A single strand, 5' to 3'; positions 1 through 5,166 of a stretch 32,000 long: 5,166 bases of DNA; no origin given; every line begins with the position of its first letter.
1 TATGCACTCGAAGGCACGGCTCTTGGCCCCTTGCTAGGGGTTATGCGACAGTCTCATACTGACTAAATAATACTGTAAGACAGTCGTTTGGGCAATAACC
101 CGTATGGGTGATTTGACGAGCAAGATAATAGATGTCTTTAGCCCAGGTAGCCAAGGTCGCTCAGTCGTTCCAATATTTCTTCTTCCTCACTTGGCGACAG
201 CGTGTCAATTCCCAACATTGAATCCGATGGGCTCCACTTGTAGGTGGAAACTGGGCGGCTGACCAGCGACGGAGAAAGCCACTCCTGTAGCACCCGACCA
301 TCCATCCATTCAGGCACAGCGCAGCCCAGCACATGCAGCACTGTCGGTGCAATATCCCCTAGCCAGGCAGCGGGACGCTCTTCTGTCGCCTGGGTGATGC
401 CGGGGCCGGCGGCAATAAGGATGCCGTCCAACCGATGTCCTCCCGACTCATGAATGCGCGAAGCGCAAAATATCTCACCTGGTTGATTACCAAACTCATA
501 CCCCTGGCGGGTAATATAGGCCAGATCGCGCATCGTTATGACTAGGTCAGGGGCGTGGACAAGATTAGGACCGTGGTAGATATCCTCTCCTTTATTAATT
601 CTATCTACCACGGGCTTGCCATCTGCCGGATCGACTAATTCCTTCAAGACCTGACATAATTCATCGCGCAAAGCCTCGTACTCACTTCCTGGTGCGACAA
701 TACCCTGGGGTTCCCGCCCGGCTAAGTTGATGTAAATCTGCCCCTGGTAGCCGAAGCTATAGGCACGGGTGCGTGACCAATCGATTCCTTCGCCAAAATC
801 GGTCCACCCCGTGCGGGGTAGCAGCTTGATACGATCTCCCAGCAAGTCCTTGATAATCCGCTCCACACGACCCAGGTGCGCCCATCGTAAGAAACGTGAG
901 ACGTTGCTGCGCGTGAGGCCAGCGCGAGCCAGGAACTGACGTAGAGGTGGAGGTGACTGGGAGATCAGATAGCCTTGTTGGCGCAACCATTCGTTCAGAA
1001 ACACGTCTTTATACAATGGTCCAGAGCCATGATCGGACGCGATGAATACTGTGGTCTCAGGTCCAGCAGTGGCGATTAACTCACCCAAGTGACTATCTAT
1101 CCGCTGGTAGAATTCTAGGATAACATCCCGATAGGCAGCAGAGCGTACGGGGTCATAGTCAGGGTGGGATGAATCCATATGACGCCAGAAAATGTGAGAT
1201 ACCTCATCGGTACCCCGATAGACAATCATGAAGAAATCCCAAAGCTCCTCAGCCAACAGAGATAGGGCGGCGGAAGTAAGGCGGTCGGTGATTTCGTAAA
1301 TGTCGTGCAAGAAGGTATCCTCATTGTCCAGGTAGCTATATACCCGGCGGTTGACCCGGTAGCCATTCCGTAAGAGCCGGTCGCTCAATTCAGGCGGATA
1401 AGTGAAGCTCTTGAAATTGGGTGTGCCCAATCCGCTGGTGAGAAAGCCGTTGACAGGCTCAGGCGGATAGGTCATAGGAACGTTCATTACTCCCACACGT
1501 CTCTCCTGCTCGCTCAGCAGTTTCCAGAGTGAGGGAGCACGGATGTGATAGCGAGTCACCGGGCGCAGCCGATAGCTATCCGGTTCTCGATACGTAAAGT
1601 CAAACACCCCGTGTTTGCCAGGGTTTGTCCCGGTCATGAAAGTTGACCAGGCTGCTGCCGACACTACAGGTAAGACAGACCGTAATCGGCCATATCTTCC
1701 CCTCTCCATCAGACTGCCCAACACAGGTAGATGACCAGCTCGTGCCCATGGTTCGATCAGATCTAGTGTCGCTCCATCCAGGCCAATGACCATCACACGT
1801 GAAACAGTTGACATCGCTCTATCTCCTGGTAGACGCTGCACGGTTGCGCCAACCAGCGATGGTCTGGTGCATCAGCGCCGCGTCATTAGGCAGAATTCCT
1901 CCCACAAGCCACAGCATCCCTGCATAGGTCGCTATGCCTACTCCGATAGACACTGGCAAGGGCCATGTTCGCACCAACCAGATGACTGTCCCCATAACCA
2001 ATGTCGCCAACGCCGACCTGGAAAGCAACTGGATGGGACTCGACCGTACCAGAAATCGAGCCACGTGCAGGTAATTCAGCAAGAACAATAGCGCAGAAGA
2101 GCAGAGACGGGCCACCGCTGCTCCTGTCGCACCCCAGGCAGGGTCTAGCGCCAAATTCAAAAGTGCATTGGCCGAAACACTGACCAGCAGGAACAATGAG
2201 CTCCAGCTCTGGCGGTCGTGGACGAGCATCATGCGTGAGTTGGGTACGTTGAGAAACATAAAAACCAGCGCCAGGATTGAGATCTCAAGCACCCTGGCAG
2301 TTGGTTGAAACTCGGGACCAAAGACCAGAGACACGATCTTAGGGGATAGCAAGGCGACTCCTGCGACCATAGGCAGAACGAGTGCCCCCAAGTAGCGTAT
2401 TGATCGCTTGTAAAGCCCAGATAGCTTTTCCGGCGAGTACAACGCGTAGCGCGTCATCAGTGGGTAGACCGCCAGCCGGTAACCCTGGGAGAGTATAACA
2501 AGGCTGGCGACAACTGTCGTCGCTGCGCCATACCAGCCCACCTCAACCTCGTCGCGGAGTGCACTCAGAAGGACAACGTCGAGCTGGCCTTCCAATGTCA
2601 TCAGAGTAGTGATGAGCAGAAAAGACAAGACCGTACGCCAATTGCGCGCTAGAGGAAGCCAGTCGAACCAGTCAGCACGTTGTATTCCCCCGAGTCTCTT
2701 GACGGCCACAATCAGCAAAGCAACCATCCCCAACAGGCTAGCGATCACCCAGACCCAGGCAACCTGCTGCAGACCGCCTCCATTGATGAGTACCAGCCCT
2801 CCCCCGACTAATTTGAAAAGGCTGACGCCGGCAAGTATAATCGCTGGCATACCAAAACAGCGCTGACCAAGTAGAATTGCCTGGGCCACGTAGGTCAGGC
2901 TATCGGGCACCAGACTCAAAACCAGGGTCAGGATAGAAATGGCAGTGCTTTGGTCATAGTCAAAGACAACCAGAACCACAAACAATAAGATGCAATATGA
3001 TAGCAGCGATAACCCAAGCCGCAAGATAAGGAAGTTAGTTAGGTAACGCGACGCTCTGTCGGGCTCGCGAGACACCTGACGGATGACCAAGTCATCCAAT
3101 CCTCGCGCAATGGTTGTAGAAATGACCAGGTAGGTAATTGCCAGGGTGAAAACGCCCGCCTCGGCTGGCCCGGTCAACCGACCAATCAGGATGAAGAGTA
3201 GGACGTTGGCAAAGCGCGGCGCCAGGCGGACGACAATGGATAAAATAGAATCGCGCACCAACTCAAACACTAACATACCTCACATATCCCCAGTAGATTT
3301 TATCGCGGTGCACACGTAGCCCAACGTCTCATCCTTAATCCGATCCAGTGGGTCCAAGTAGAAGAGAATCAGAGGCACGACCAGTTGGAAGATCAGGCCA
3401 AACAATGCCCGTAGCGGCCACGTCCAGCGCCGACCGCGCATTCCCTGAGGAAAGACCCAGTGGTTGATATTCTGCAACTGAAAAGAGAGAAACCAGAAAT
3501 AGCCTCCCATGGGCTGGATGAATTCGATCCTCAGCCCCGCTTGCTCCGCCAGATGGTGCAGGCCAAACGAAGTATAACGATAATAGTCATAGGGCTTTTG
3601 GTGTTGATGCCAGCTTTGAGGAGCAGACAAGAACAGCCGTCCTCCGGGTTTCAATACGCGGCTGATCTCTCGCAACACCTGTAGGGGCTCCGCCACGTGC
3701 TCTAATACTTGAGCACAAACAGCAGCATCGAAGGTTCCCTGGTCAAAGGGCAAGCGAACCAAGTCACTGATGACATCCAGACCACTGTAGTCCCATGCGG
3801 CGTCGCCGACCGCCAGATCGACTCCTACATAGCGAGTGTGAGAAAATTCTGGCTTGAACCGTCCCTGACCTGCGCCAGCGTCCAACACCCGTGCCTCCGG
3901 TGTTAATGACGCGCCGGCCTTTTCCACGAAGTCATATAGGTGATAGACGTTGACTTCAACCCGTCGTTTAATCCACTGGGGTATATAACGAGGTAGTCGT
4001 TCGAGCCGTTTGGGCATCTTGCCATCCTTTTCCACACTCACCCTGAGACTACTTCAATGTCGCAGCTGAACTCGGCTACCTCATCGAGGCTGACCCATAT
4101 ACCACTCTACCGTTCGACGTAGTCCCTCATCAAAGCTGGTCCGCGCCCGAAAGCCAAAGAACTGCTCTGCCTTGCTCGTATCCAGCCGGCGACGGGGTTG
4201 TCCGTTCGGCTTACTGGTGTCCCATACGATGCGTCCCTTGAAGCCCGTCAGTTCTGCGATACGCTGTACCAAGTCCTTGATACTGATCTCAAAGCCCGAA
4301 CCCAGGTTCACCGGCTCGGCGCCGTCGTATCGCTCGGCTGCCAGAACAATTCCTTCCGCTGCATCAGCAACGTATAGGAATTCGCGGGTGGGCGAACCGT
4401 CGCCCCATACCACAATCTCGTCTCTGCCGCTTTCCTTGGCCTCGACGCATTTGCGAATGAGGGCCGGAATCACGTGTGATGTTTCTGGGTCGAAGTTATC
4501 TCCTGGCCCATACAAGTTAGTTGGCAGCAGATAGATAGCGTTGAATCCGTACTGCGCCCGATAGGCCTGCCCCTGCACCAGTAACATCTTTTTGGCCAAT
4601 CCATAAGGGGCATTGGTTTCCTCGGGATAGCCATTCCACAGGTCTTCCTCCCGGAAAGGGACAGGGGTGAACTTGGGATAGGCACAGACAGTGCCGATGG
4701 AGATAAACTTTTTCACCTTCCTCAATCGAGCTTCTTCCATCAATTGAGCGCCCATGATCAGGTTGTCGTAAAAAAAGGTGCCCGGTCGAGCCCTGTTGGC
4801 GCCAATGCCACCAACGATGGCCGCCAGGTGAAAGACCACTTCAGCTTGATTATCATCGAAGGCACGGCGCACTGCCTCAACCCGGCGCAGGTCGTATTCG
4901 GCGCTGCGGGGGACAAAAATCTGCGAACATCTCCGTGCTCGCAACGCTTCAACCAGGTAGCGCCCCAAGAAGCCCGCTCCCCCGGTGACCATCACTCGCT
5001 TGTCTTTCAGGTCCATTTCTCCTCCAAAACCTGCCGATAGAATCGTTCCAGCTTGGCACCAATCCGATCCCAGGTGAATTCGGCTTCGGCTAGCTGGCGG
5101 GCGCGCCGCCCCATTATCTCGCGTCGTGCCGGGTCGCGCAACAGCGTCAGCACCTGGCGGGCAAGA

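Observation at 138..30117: Composite 30-kb envelope-glycan locus: Wzx/PGT lipid-linked assembly fused to a GT-C glycosylation hub, with no recognisable polymerase, chain-length or export genes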

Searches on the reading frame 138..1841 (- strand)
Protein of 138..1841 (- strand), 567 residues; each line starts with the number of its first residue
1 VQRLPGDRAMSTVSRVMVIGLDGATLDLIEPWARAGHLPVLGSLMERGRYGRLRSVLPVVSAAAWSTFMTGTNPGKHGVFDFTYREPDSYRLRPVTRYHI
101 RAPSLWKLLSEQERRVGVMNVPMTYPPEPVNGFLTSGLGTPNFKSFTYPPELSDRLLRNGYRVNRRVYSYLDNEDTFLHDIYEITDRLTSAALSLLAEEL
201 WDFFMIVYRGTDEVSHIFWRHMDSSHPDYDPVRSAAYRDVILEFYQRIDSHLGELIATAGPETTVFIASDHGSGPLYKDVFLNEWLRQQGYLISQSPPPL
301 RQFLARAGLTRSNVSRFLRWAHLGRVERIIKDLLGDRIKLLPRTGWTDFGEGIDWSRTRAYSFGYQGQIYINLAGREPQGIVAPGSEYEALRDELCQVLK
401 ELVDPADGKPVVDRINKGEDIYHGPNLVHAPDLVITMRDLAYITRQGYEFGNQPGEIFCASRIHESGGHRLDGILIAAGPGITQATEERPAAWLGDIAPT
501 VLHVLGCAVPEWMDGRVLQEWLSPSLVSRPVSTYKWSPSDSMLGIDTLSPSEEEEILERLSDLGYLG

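Call 3: search_protein_families(library=pfam, proteins=[window:138-1841:-], max_evalue=0.01)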
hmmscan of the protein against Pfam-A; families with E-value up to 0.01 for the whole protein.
window:138-1841:- (567 aa): 1 family
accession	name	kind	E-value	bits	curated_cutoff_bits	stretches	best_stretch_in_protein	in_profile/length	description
PF01663.27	Phosphodiest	-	3.6e-40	139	23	1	16-349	1-241/342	Type I phosphodiesterase / nucleotide pyrophosphatase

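Call 6: search_protein_families(library=ncbifam, proteins=[window:138-1841:-], max_evalue=0.01)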
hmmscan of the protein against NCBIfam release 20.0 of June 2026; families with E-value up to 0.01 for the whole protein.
window:138-1841:- (567 aa): 2 families
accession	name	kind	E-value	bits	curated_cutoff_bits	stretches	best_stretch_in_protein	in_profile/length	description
TIGR02335.1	hydr_PhnA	equivalog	0.00043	19.5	407.55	1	15-91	14-90/408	phosphonoacetate hydrolase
TIGR01307.1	pgm_bpd_ind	equivalog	0.004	15.7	330.65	0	485-518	470-503/504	2,3-bisphosphoglycerate-independent phosphoglycerate mutase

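Call 9: find_encoding_contigs(protein=window:138-1841:-, flank=10000, max_places=4)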
Protein window:138-1841:- (567 aa): no gene with exactly this product is on record in the collection.

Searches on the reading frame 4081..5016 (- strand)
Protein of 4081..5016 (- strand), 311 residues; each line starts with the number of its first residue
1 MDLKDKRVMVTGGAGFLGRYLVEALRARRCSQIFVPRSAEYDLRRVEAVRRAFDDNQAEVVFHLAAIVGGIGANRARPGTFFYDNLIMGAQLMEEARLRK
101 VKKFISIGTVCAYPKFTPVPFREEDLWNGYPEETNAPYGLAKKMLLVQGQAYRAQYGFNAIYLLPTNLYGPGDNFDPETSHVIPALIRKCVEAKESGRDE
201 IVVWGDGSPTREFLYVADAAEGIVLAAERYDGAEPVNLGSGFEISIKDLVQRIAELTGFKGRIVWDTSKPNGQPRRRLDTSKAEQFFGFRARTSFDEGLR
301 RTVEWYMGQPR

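Call 3: search_protein_families(library=pfam, proteins=[window:4081-5016:-], max_evalue=0.01)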
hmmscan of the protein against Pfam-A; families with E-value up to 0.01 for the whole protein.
window:4081-5016:- (311 aa): 7 families
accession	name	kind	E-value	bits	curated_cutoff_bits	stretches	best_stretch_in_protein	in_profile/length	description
PF01370.27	Epimerase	-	6.3e-59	199.7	20.9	1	8-239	1-240/240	NAD dependent epimerase/dehydratase family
PF16363.11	GDP_Man_Dehyd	-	4.5e-27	95.8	27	1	40-302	58-332/332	GDP-mannose 4,6 dehydratase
PF02719.21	Polysacc_synt_2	-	7.4e-08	32.4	20.2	0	42-109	62-128/293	Polysaccharide biosynthesis protein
PF04321.23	RmlD_sub_bind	-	5.9e-07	29.3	27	1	7-66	2-60/287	RmlD substrate binding domain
PF01073.25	3Beta_HSD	-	1.4e-06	28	22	0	39-229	50-231/280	3-beta hydroxysteroid dehydrogenase/isomerase family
PF13460.12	NAD_binding_10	-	0.0037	17.6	27.2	0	40-119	45-109/184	NAD(P)H-binding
PF07993.18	NAD_binding_4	-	0.0066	16.1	20.1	0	10-35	1-28/258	Male sterility protein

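Call 6: search_protein_families(library=ncbifam, proteins=[window:4081-5016:-], max_evalue=0.01)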
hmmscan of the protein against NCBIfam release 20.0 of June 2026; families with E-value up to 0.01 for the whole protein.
window:4081-5016:- (311 aa): 23 families
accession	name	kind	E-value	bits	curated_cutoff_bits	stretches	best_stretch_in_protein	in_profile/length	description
NF047922.1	GDPFucSynFcl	equivalog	1.4e-89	300.6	500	1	5-308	2-303/308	GDP-L-fucose synthase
TIGR01181.1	dTDP_gluc_dehyt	equivalog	4e-27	95.2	365.1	1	42-308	58-313/321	dTDP-glucose 4,6-dehydratase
TIGR04180.1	EDH_00030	hypoth_equivalog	1e-24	87.1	475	1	42-291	57-294/297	NAD-dependent 4,6-dehydratase LegB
TIGR01179.1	galE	equivalog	1.3e-21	76.8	262.3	1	40-306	53-325/332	UDP-glucose 4-epimerase GalE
NF007490.0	PRK10084.1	subfamily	4.8e-15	55.4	649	1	135-308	164-336/361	dTDP-glucose 4,6-dehydratase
NF007582.0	PRK10217.1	equivalog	3.2e-13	49.5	698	1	47-308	64-333/355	dTDP-glucose 4,6-dehydratase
NF042422.1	oxyalk_red_OleD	equivalog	3.5e-13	49.6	580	1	7-229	2-217/329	2-alkyl-3-oxoalkanoate reductase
NF007956.0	PRK10675.1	subfamily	2.5e-12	46.6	394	1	37-310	53-333/338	UDP-glucose 4-epimerase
TIGR02622.1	CDP_4_6_dhtase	equivalog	5.7e-12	45.4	278.45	1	41-307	61-331/352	CDP-glucose 4,6-dehydratase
NF043036.1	ErythonDh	equivalog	5.8e-11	42.2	325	1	39-300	57-314/321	D-erythronate dehydrogenase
TIGR02197.1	heptose_epim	equivalog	6.2e-10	38.7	274.6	1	8-264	1-267/316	ADP-glyceromanno-heptose 6-epimerase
NF011728.1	PRK15181.1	equivalog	6.7e-10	38.5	760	1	58-307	91-338/348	Vi polysaccharide biosynthesis UDP-N-acetylglucosaminuronic acid C-4 epimerase TviC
TIGR03466.1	HpnA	hypoth_equivalog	2.5e-08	33.2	367.65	1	7-261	2-250/327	hopanoid-associated sugar epimerase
NF052578.1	StrlDmthSdmBMthl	equivalog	3.6e-08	33.5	600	1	9-259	4-247/328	sterol demethylase protein SdmB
NF042423.1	oxyalk_red_Shew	equivalog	1.7e-06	27.4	580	1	4-247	7-241/331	2-alkyl-3-oxoalkanoate reductase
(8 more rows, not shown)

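Call 11: find_encoding_contigs(protein=window:4081-5016:-, flank=10000, max_places=4)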
Protein window:4081-5016:- (311 aa): 3 contigs read that carry it; 2 places shown.
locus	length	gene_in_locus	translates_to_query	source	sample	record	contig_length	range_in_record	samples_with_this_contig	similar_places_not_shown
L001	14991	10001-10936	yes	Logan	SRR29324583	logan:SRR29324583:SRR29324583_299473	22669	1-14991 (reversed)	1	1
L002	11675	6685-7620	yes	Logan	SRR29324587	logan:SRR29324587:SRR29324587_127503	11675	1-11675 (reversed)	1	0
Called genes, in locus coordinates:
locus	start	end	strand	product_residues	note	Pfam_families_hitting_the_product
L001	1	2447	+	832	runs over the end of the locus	PF07760:DUF1616 (weak), PF20176:DUF6541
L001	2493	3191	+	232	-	PF13489:Methyltransf_23, PF13847:Methyltransf_31 (faint), PF08241:Methyltransf_11, PF08242:Methyltransf_12, PF13649:Methyltransf_25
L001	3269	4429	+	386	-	PF13579:Glyco_trans_4_4, PF13439:Glyco_transf_4 (weak), PF00534:Glycos_transf_1, PF13692:Glyco_trans_1_4, PF13524:Glyco_trans_1_2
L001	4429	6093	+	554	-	PF02366:PMT, PF13231:PMT_2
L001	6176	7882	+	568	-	PF00884:Sulfatase (faint), PF01663:Phosphodiest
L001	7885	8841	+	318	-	PF13641:Glyco_tranf_2_3, PF00535:Glycos_transf_2, PF13632:Glyco_trans_2_3 (weak)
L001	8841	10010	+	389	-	PF13439:Glyco_transf_4, PF13579:Glyco_trans_4_4, PF00534:Glycos_transf_1, PF13692:Glyco_trans_1_4, PF13524:Glyco_trans_1_2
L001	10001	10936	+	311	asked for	PF01073:3Beta_HSD (faint), PF01370:Epimerase, PF02719:Polysacc_synt_2 (faint), PF04321:RmlD_sub_bind (weak), PF16363:GDP_Man_Dehyd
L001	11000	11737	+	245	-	PF13489:Methyltransf_23, PF08241:Methyltransf_11, PF08242:Methyltransf_12, PF13649:Methyltransf_25, PF01209:Ubie_methyltran (weak), PF13847:Methyltransf_31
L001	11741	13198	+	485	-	PF13440:Polysacc_synt_3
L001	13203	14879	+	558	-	PF01663:Phosphodiest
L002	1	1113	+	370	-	?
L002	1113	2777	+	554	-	PF02366:PMT, PF13231:PMT_2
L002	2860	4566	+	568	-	PF00884:Sulfatase (faint), PF01663:Phosphodiest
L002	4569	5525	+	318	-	PF13641:Glyco_tranf_2_3, PF00535:Glycos_transf_2, PF13632:Glyco_trans_2_3 (weak)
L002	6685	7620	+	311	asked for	PF01073:3Beta_HSD (faint), PF01370:Epimerase, PF02719:Polysacc_synt_2 (faint), PF04321:RmlD_sub_bind (weak), PF16363:GDP_Man_Dehyd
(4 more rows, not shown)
